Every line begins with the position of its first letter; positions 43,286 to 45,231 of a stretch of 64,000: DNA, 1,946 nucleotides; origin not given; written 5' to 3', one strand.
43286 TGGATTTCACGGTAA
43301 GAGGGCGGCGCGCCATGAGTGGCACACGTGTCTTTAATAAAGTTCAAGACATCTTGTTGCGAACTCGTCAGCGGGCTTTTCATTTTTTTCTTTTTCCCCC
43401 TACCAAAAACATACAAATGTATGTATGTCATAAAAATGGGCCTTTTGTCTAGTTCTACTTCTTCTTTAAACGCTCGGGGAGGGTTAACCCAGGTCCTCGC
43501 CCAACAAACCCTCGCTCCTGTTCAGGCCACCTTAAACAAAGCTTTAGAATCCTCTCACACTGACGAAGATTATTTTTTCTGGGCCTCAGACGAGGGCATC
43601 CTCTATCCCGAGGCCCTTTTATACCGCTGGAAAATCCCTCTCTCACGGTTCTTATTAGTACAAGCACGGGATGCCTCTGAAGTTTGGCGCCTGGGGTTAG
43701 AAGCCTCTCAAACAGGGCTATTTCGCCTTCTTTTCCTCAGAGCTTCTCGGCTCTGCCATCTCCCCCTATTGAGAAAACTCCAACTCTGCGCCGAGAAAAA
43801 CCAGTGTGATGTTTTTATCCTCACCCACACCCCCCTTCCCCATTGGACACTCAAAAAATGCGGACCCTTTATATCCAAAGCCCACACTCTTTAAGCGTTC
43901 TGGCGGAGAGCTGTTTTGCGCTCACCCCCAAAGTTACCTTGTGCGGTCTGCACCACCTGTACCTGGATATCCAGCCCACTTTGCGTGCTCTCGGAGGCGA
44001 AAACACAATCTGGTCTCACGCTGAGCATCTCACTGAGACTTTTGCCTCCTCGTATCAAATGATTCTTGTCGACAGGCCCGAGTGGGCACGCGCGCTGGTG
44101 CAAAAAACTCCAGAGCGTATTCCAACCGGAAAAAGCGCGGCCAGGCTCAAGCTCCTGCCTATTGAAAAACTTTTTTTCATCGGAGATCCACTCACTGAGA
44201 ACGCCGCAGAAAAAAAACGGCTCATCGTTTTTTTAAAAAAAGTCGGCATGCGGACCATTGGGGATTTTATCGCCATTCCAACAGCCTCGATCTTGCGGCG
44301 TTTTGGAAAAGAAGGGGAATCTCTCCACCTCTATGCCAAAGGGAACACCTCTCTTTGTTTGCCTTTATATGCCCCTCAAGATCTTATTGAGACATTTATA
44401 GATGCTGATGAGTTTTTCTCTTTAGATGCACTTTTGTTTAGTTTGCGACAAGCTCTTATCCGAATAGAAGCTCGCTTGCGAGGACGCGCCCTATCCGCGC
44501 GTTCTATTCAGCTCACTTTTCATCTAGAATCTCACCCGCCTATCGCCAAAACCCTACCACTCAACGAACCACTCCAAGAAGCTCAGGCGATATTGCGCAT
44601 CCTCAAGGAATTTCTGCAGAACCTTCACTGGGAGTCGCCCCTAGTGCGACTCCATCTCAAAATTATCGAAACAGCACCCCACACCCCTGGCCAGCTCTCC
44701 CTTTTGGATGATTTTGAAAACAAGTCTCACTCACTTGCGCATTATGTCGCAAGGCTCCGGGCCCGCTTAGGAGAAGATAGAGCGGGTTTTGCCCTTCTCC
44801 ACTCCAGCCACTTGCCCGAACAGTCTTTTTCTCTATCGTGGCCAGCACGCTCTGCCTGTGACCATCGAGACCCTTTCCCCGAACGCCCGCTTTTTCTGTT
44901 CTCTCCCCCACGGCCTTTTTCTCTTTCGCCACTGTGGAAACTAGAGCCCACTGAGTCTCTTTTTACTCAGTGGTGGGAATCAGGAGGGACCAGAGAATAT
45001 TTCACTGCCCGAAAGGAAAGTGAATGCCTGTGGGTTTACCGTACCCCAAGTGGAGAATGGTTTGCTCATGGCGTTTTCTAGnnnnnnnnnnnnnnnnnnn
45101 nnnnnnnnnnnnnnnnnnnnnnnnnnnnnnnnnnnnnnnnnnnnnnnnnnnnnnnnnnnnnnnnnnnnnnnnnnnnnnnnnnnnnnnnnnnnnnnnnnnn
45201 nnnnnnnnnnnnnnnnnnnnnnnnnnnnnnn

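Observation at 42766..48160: Divergent lexA | imuA'-imuB-dnaE2 SOS mutagenesis cassette with a non-E. coli-type palindromic operator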

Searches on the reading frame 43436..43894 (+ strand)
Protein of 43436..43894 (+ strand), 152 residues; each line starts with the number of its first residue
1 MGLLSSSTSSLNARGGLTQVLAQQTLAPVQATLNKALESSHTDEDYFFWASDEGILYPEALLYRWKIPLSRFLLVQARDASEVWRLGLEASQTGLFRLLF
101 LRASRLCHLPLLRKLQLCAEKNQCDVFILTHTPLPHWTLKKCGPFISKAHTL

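Call 6: search_protein_families(library=pfam, proteins=[window:43436-43894:+], max_evalue=0.01)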
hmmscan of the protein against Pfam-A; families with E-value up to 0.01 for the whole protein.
window:43436-43894:+ (152 aa): 0 families

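Call 28: search_protein_families(library=ncbifam, proteins=[window:43436-43894:+], max_evalue=0.01)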
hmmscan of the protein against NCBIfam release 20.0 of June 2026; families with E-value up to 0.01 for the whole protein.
window:43436-43894:+ (152 aa): 1 family
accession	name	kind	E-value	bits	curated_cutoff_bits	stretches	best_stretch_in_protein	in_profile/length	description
NF033429.2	ImuA_translesion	equivalog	0.00016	21.6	150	1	14-131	34-149/181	translesion DNA synthesis-associated protein ImuA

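Call 44: find_homologous_proteins(query=window:43436-43894:+, max_evalue=0.001)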
Query window:43436-43894:+ (152 aa): 7 proteins with E <= 0.001 among 67 candidates.
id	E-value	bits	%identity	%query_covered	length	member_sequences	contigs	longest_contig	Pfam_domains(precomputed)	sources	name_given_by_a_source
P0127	2.5e-96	338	100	100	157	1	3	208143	-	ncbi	-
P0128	4.0e-45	172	54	100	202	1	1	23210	-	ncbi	-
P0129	7.0e-45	171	55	99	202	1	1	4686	-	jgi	jgi:hypothetical protein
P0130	4.1e-42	162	55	98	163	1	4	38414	-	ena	-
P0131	1.5e-32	131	50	91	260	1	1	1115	-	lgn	-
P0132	3.1e-32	130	62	65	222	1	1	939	-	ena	-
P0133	3.0e-23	101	47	83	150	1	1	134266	-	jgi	-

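Call 47: search_solved_structures(query=A3, max_evalue=1)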
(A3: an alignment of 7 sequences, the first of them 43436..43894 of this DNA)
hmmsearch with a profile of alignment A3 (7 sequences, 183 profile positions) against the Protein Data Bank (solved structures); distinct sequences matched with E-value up to 1: 0.

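Call 54: predict_structure(alignment_id=A3)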
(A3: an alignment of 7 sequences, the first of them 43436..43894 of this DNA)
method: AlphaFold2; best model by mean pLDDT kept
length: 152 residues; sequences in the alignment: 7
mean_pLDDT: 73.7   pTM: 0.70
mean pLDDT of the five models: 73.7, 73.4, 73.0, 71.7, 71.6
residues with pLDDT >= 90: 37; 70-90: 63; 50-70: 30; < 50: 22
segments of 3 or more residues with pLDDT < 50: 1-12, 143-152
pLDDT, mean of each block of 10 residues (from residue 1): 36 72 62 71 83 72 71 90 94 91 85 90 88 70 39 29
secondary structure, 60 per line:
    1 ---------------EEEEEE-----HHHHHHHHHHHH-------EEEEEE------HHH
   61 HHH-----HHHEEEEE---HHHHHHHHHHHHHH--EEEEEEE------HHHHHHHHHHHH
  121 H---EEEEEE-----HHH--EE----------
elements in order: E16-21 H27-38 E46-51 H58-63 E72-76 H80-93 E96-102 H109-121 E125-130

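Call 58: fold_search(model_id=the predicted structure, library=pdb)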
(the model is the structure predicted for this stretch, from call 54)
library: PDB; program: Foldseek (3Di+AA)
matches with E <= 10: 1147; with E <= 0.001: 16
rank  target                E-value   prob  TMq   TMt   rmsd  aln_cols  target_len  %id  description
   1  1oft_A                2.4e-05  1.00  0.57  0.70   3.8       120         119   18  Crystal structure of SulA from Pseudomonas aeruginosa (released 2003-06-19)
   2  1ofu_X                6.8e-05  1.00  0.57  0.71   3.4       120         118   17  Crystal structure of SulA:FtsZ from Pseudomonas aeruginosa (released 2003-06-19)
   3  7jy6_I                1.6e-04  1.00  0.61  0.32   3.9       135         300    9  Analysis of a strand exchange reaction with a mini filament of 9-RecA, oligo(dT)27 primary ssDNA, non-homologous 120 b (released 2020-11-04)
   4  7jy6_A                2.2e-04  1.00  0.61  0.29   3.9       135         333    9  Analysis of a strand exchange reaction with a mini filament of 9-RecA, oligo(dT)27 primary ssDNA, non-homologous 120 b (released 2020-11-04)
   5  9uoo                  3.7e-04  1.00  0.61  0.31   4.0       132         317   11  Klebsiella pneumoniae RecA (released 2026-02-18)
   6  1u98                  4.2e-04  1.00  0.59  0.31   4.3       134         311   10  Crystal Structure of E. coli RecA in a Compressed Helical Filament Form3 (released 2004-09-21)
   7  1u94                  4.8e-04  1.00  0.63  0.33   3.1       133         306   10  Crystal Structure of E. Coli RecA in a Compressed Helical Filament Form 2 (released 2004-09-21)
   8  2reb                  5.1e-04  1.00  0.63  0.34   3.1       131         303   11  THE STRUCTURE OF THE E. COLI RECA PROTEIN MONOMER AND POLYMER (released 1993-10-31)
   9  8s70_D                5.4e-04  1.00  0.61  0.30   3.8       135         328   10  Cryo-EM structure of Pseudomonas aeruginosa recombinase A (RecA) in complex with ssDNA 72mer and ATPgS (released 2025-01-15)
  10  1xmv                  5.8e-04  1.00  0.61  0.34   3.1       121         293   11  E. coli RecA in complex with MgADP (released 2005-01-04)
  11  1u99                  5.8e-04  1.00  0.62  0.33   3.2       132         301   10  Crystal Structures of E. coli RecA in a Compressed Helical Filament Form 4 (released 2004-09-21)
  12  2zra                  7.1e-04  1.00  0.63  0.32   4.5       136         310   10  MsRecA Q196E ATPgS (released 2008-12-09)
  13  9gbg                  7.1e-04  1.00  0.54  0.32   4.4       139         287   14  Putative Phage Recombinase UvsX (released 2026-02-18)
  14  2zro                  8.6e-04  1.00  0.64  0.32   4.5       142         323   10  MsRecA ADP form IV (released 2008-12-09)
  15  5jrj                  8.6e-04  1.00  0.62  0.32   3.2       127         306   14  Crystal Structure of Herbaspirillum seropedicae RecA (released 2016-08-03)
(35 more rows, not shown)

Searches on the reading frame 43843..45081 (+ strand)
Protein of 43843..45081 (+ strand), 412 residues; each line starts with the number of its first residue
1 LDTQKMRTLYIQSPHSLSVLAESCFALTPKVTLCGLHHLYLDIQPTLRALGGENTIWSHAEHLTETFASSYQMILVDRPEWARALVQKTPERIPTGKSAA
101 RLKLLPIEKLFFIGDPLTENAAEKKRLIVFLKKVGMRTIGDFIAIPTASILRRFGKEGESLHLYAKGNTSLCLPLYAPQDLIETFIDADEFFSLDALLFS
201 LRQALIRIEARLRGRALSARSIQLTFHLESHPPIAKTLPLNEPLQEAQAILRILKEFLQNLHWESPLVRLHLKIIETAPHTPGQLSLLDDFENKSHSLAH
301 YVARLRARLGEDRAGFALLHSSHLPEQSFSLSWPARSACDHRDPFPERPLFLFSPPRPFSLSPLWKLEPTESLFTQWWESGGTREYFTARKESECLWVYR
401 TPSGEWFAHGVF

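Call 6: search_protein_families(library=pfam, proteins=[window:43843-45081:+], max_evalue=0.01)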
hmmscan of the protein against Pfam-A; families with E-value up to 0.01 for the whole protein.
window:43843-45081:+ (412 aa): 1 family
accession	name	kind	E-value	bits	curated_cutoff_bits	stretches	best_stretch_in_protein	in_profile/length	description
PF11799.13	IMS_C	-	2.9e-05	24.9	20.7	1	193-287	16-109/109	impB/mucB/samB family C-terminal domain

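Call 28: search_protein_families(library=ncbifam, proteins=[window:43843-45081:+], max_evalue=0.01)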
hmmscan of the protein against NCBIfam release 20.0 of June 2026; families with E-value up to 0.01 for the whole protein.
window:43843-45081:+ (412 aa): 6 families
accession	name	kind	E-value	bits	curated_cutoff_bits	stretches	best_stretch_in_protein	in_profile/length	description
NF002848.0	PRK03103.1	subfamily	8.5e-09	34.4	381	1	99-313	176-385/410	DNA polymerase IV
NF002751.0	PRK02794.1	equivalog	1.5e-08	33.9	371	1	131-312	227-410/425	DNA polymerase IV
NF002492.0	PRK01810.1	equivalog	7.8e-07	28.1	399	1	130-312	199-387/412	DNA polymerase IV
NF002882.0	PRK03348.1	equivalog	0.00062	18.7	389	1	93-265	168-332/461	DNA polymerase IV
NF003015.0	PRK03858.1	subfamily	0.0035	16.5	367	0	132-319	193-385/399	DNA polymerase IV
NF002677.0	PRK02406.1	equivalog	0.0085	15.2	256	0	100-168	175-233/357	DNA polymerase IV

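Call 41: find_related_loci(query=A2, collection=metagenome_contigs, flank=5000)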
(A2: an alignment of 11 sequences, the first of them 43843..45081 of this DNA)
Query A2 (412 aa) in metagenome_contigs; peptide patterns used: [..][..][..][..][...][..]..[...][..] (x = any residue, [..] = any of these).
50 stretches matched a pattern; 9 encode a relative of the query (tblastn E <= 1e-3); 9 distinct loci.
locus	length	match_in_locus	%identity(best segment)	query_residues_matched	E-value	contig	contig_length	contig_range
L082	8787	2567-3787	44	7-412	4e-106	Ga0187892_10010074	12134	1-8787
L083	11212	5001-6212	46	15-412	2e-97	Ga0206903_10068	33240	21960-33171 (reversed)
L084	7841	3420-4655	40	6-412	2e-90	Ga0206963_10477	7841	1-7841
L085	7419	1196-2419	42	5-412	1e-86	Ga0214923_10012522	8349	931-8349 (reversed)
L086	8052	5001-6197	39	7-399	7e-89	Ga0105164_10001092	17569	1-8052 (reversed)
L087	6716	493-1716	38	7-412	2e-80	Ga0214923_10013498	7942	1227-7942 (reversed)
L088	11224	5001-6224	35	9-412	5e-66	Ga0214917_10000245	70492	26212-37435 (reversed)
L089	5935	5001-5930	42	6-316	1e-63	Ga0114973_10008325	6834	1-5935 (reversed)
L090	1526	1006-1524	42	7-179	3e-38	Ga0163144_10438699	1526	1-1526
